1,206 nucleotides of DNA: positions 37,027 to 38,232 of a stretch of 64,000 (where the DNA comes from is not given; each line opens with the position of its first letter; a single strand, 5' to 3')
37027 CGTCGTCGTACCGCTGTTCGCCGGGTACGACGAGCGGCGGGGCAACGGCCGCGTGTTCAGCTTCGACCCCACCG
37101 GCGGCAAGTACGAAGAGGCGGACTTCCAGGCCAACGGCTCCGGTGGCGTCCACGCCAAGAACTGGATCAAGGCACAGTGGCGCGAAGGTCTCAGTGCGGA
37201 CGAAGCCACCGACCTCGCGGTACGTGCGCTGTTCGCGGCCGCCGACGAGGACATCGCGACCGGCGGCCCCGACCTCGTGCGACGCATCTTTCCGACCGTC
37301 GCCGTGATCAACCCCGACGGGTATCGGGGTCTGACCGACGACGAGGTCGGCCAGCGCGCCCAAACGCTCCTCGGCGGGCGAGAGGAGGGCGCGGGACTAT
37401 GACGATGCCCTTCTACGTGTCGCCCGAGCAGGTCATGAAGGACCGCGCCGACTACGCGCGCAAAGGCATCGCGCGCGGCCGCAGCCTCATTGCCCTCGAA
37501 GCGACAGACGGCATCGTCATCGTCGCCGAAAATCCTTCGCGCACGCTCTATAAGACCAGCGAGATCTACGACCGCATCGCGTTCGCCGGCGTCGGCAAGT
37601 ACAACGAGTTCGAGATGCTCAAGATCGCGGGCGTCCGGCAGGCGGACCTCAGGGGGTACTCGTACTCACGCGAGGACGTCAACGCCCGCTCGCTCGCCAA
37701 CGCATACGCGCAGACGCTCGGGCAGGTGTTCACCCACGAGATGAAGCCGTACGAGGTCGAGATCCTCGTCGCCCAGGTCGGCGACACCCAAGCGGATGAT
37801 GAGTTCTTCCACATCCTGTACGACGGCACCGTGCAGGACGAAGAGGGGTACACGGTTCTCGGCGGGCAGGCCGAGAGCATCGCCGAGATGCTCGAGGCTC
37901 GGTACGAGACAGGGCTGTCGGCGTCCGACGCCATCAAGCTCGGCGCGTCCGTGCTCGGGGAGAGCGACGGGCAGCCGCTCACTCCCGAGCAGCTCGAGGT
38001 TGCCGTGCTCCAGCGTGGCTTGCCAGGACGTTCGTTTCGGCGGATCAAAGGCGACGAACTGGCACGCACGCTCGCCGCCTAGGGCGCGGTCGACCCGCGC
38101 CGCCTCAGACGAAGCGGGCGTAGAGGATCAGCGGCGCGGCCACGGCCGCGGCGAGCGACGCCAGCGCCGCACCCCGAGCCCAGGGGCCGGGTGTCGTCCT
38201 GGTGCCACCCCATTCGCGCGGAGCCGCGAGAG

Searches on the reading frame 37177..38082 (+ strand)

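Call 18: search_protein_families(library=pfam, proteins=[window:37177-38082:+])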
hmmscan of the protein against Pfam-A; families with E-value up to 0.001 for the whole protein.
window:37177-38082:+ (301 aa): 1 family
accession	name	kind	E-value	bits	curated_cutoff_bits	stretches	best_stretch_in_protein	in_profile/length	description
PF00227.31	Proteasome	-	1.9e-16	60.7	22.4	1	99-277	2-188/189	Proteasome subunit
